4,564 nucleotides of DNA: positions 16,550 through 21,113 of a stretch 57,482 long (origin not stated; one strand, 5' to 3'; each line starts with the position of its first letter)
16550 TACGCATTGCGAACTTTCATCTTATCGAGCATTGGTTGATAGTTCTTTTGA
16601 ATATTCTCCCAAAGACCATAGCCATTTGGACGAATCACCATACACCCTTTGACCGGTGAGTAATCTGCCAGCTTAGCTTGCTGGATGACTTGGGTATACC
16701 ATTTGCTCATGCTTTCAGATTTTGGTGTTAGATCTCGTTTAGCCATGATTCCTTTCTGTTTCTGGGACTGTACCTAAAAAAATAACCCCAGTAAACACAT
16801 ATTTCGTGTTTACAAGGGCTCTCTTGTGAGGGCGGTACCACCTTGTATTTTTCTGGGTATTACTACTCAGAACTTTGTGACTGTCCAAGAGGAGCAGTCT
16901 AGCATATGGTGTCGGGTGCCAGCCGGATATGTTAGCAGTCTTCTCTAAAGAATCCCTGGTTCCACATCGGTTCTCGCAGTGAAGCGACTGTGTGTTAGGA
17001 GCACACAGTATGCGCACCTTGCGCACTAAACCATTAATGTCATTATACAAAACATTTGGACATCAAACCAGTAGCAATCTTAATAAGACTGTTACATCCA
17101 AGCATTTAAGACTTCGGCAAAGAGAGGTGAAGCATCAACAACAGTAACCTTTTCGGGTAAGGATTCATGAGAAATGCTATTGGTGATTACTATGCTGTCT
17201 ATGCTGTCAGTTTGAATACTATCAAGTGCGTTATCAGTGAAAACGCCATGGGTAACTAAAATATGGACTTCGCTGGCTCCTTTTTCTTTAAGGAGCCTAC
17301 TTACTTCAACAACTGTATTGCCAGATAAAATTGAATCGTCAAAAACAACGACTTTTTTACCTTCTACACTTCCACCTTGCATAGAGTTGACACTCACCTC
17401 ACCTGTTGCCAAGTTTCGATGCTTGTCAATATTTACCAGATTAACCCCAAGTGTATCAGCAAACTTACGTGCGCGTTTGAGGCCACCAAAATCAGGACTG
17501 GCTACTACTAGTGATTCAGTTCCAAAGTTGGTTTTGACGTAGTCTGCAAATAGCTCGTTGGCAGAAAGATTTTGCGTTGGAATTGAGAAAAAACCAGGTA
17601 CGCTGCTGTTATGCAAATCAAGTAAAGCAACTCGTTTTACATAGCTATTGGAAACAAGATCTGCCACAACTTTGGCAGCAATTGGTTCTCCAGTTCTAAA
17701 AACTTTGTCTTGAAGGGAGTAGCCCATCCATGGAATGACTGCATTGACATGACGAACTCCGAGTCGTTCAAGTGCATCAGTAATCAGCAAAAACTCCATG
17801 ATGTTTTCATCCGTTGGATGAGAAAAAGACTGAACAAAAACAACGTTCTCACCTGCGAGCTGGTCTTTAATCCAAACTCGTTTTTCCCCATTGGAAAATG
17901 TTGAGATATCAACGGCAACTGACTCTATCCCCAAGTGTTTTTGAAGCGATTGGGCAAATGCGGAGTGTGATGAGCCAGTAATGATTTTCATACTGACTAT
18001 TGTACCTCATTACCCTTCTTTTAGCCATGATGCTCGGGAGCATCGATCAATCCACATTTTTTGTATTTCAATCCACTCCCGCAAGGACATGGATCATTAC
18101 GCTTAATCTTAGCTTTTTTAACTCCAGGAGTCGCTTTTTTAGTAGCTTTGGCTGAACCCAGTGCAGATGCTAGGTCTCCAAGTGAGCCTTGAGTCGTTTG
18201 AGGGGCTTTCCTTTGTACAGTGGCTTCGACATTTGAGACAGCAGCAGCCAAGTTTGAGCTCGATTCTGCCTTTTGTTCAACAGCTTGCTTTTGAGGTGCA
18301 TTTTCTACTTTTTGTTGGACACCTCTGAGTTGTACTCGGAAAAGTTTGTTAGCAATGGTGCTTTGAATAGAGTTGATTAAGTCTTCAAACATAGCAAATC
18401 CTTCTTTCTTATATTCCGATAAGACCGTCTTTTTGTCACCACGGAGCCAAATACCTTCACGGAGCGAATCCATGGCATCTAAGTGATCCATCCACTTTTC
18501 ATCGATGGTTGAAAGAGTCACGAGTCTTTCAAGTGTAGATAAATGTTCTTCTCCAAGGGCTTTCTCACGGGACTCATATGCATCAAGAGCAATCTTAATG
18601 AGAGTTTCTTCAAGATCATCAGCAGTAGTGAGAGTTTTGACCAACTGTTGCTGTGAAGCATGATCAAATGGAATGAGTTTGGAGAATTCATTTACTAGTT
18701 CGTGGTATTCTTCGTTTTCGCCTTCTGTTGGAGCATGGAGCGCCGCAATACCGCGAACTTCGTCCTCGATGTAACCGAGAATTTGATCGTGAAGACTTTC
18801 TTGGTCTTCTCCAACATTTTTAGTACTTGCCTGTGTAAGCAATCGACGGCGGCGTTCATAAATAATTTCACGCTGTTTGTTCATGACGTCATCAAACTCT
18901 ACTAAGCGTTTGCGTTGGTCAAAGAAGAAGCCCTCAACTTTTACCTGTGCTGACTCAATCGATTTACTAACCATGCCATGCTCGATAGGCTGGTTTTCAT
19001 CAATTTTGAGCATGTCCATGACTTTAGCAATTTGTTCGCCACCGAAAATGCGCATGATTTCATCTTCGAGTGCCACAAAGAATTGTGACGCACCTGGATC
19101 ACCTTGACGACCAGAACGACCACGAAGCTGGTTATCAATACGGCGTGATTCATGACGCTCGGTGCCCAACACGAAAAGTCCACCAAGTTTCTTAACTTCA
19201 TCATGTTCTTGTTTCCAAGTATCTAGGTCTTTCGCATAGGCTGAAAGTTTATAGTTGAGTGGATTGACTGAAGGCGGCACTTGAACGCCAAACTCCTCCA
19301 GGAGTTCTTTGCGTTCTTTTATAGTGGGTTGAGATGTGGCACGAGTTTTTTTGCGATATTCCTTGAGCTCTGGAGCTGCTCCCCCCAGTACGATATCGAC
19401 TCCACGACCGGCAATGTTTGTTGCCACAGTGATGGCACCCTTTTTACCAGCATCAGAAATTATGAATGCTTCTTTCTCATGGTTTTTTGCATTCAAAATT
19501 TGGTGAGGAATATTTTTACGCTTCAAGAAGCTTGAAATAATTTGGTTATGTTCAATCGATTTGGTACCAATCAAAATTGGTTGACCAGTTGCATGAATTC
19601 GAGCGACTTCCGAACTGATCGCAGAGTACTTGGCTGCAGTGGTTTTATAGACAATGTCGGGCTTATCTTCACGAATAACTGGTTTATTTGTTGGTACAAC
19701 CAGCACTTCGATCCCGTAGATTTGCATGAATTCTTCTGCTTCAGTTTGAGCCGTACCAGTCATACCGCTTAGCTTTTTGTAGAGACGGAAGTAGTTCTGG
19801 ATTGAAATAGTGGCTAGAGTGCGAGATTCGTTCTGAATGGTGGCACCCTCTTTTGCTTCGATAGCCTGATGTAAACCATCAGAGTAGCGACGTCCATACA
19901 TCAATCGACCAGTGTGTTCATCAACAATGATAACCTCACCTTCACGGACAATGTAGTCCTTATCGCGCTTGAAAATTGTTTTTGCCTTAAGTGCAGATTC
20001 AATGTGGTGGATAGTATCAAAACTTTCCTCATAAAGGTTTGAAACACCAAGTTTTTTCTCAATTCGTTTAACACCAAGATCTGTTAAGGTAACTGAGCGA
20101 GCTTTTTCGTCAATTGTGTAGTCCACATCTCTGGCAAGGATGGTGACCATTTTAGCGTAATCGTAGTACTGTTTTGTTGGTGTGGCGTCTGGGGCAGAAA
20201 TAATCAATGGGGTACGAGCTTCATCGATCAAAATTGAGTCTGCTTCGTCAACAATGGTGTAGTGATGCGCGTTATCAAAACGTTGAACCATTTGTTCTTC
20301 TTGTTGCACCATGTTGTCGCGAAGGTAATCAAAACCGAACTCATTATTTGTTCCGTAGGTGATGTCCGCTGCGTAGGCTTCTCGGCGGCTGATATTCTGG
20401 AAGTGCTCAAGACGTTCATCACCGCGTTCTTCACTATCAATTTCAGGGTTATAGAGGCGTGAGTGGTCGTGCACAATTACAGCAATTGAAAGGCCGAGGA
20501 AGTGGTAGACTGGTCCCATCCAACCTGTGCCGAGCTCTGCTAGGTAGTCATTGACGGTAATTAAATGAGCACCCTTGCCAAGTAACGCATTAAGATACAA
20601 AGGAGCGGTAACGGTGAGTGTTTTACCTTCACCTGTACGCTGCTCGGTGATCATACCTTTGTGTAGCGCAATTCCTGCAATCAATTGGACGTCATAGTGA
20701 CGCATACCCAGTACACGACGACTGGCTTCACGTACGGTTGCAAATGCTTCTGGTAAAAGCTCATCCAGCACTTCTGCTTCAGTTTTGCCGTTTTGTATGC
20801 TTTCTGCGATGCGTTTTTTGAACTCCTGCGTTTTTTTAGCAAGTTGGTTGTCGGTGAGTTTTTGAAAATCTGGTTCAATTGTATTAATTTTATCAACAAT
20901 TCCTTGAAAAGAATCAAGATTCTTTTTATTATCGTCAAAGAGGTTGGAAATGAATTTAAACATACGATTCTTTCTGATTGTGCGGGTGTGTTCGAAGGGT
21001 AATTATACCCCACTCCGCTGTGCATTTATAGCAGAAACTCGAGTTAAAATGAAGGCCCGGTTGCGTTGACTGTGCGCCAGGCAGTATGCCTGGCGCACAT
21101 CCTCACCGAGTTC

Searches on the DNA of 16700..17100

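Call 10: search_rna_families(source=window, start=16700, end=17100, threshold=evalue, max_evalue=10, show_alignments=4)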
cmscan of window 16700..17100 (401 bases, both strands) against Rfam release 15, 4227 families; matches with E-value up to 10: 4.
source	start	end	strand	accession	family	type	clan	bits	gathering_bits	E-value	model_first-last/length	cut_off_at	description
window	16706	16811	-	RF02982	gltS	Cis-reg;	-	23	47.5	0.5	1-105/105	no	gltS RNA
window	16781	16852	+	RF02551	DapZ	Cis-reg;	-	16.9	56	1.9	1-78/78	no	ABC transporter regulator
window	16777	16840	-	RF02399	NsiR1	Gene; sRNA;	-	15.2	39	1.9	1-60/60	no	Nitrogen stress-induced RNA 1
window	16795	16938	+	RF02204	WT1-AS_2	Gene; lncRNA;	-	11.5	45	6.3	1-137/137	no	WT1 antisense RNA conserved region 2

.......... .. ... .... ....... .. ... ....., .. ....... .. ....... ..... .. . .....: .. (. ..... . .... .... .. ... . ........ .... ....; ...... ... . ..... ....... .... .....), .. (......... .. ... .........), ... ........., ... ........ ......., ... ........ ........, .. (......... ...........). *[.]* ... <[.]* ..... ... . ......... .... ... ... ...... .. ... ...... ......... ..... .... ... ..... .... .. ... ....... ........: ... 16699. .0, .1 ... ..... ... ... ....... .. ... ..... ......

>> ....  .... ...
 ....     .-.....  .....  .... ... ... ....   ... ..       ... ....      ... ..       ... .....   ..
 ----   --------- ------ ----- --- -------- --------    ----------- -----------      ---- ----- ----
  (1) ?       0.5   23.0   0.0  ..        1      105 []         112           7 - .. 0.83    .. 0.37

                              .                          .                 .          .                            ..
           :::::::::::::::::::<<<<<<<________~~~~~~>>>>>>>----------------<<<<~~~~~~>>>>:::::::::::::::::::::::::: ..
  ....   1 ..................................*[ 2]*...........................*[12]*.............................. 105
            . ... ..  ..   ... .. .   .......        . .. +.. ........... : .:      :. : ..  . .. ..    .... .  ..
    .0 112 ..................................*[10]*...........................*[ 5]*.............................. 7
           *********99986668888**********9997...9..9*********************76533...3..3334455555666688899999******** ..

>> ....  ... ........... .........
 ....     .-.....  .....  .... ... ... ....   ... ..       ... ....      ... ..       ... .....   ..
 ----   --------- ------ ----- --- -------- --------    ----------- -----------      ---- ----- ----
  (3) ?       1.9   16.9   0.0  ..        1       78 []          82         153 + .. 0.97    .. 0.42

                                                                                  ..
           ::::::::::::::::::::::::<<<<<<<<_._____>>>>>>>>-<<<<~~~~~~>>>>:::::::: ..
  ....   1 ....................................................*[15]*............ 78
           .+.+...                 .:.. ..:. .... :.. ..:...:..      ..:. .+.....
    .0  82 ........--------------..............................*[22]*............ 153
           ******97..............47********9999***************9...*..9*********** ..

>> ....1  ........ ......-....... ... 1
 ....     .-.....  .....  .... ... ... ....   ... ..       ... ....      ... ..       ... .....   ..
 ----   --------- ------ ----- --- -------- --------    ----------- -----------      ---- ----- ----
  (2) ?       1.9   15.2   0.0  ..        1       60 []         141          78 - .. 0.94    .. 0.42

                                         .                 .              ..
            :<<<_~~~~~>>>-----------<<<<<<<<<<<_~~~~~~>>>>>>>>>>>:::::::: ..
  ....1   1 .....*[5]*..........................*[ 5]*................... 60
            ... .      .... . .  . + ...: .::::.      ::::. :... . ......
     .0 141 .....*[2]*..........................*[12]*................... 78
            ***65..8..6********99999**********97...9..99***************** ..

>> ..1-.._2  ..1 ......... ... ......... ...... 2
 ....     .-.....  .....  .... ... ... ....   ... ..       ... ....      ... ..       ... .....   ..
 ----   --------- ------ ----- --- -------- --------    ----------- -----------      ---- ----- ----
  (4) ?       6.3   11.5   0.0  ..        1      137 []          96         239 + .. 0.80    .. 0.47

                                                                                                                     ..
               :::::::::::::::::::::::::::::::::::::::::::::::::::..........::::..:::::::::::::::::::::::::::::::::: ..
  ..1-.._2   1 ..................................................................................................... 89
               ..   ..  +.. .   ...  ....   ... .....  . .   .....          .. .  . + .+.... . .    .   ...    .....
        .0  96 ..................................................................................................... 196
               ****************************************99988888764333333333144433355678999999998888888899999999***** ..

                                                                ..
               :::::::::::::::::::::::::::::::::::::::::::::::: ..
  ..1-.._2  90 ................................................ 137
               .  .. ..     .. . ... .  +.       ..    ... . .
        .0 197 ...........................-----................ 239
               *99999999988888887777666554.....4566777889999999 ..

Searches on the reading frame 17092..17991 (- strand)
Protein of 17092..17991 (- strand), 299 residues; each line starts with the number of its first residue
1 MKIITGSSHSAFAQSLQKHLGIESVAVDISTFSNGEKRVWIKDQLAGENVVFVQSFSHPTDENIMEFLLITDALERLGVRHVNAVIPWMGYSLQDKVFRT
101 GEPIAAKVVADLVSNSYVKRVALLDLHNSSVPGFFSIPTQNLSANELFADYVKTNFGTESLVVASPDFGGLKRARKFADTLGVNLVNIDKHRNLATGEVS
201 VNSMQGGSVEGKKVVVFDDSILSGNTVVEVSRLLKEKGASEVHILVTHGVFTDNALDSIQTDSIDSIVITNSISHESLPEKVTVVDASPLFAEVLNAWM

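Call 11: search_protein_families(library=ncbifam, proteins=[window:17092-17991:-])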
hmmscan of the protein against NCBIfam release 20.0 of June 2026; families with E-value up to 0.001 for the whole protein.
window:17092-17991:- (299 aa): 18 families
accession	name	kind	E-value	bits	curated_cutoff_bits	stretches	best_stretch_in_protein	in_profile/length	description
TIGR01251.1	ribP_PPkin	subfamily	2.1e-86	289.7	113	1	1-296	1-296/309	ribose-phosphate diphosphokinase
NF002320.0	PRK01259.1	subfamily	5.6e-79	265.8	297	1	1-297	7-303/316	ribose-phosphate diphosphokinase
NF002844.0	PRK03092.1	equivalog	2.3e-65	221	438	1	2-296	13-310/326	ribose-phosphate diphosphokinase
NF002618.0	PRK02269.1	equivalog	2.4e-65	221.2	460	1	1-294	6-302/321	ribose-phosphate diphosphokinase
NF002095.0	PRK00934.1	equivalog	2.4e-65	220.5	296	1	1-277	1-271/287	ribose-phosphate diphosphokinase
NF002686.0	PRK02458.1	equivalog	7.2e-62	209.7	506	1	1-295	10-303/323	ribose-phosphate diphosphokinase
NF002758.0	PRK02812.1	equivalog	7.1e-58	196.3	518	1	1-291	22-312/330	ribose-phosphate pyrophosphokinase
NF001815.0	PRK00553.1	equivalog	2.4e-57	194.5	484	1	7-298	16-311/332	ribose-phosphate pyrophosphokinase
NF003428.0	PRK04923.1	equivalog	4e-57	193.8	536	1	3-276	9-282/319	ribose-phosphate diphosphokinase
NF005537.0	PRK07199.1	subfamily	6.3e-46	156.8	322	1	8-277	10-277/301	ribose-phosphate diphosphokinase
NF005299.0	PRK06827.1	subfamily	5.6e-30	104.3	327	1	25-296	56-356/383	phosphoribosylpyrophosphate synthetase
NF002620.0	PRK02277.1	subfamily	1.7e-06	27.8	115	1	191-268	124-195/201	orotate phosphoribosyltransferase-like protein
NF008616.0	PRK11595.1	equivalog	1.2e-05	24.9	304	1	207-245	183-221/227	DNA utilization protein GntX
TIGR01134.1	purF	equivalog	3.7e-05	23.3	350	1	201-245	325-366/432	amidophosphoribosyltransferase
TIGR00201.1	comF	subfamily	7.2e-05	22.8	233.55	1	204-244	148-185/190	ComF family protein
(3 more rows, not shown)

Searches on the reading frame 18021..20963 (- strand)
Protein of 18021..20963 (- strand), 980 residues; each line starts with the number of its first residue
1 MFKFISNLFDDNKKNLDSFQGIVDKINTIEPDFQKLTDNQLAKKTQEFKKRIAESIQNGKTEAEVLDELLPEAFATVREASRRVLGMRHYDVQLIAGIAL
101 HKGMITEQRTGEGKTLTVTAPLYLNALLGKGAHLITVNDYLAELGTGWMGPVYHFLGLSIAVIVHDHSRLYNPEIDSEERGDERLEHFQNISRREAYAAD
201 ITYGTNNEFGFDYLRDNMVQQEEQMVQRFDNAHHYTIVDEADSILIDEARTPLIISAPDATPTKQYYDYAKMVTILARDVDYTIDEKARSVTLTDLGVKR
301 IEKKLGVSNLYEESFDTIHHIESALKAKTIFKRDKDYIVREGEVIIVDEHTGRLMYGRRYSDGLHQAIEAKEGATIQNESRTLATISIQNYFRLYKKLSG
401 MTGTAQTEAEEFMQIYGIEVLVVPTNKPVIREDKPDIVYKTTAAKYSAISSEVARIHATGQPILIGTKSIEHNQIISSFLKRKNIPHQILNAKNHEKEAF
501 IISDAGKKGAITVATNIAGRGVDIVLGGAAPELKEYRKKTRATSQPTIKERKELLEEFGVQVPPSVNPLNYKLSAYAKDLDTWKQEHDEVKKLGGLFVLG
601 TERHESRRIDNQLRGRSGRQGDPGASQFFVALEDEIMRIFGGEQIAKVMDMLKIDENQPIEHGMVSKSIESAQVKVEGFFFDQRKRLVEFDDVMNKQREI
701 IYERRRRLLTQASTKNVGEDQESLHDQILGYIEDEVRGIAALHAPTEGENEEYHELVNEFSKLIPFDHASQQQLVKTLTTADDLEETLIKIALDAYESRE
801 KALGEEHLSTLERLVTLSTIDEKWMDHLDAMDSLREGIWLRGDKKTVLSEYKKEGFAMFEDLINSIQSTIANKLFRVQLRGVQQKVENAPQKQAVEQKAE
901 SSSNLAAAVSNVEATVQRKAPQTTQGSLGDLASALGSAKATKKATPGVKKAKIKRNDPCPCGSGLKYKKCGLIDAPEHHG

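Call 11: search_protein_families(library=ncbifam, proteins=[window:18021-20963:-])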
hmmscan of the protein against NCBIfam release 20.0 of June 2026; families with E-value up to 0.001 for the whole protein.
window:18021-20963:- (980 aa): 14 families
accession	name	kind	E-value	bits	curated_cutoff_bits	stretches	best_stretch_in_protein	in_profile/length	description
NF009538.1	PRK12904.1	equivalog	0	1063.6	814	1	6-879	3-813/814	preprotein translocase subunit SecA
TIGR00963.1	secA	equivalog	1.1e-296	986.3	800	1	26-866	1-787/787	preprotein translocase subunit SecA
NF006630.0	PRK09200.1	subfamily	6.2e-256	851.3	862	2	8-529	6-497/789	preprotein translocase subunit SecA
NF009536.0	PRK12901.1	equivalog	3e-247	823.6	1493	5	300-527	473-700/1118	preprotein translocase subunit SecA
TIGR04397.1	SecA2_Bac_anthr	exception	6.3e-243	808.3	1085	2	8-533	4-499/774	accessory Sec system translocase SecA2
TIGR03714.1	secA2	equivalog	5.5e-208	692.9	930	2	12-530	2-494/762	accessory Sec system translocase SecA2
NF012136.0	SecA2_Lm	equivalog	3.3e-179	597.5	1100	2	9-527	5-490/776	accessory Sec system translocase SecA2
TIGR04221.1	SecA2_Mycobac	equivalog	1e-172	576.2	725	3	4-530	5-495/762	accessory Sec system translocase SecA2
NF004088.0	PRK05590.1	equivalog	2.7e-08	34.3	140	1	941-970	133-162/166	hypothetical protein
TIGR04102.1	SWIM_PBPRA1643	hypoth_equivalog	2.8e-07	30.9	68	1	922-970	64-106/108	PBPRA1643 family SWIM/SEC-C metal-binding motif protein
NF007704.0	PRK10396.1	equivalog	7.2e-06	26.1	149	1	940-972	188-220/221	hypothetical protein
NF002592.0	PRK02250.1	equivalog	2e-05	24.8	158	1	943-970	138-165/167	hypothetical protein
NF002449.0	PRK01617.1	equivalog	8e-05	23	141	1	950-970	131-151/154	hypothetical protein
NF001213.0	PRK00183.1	equivalog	0.00049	20.2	158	1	951-970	132-151/157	hypothetical protein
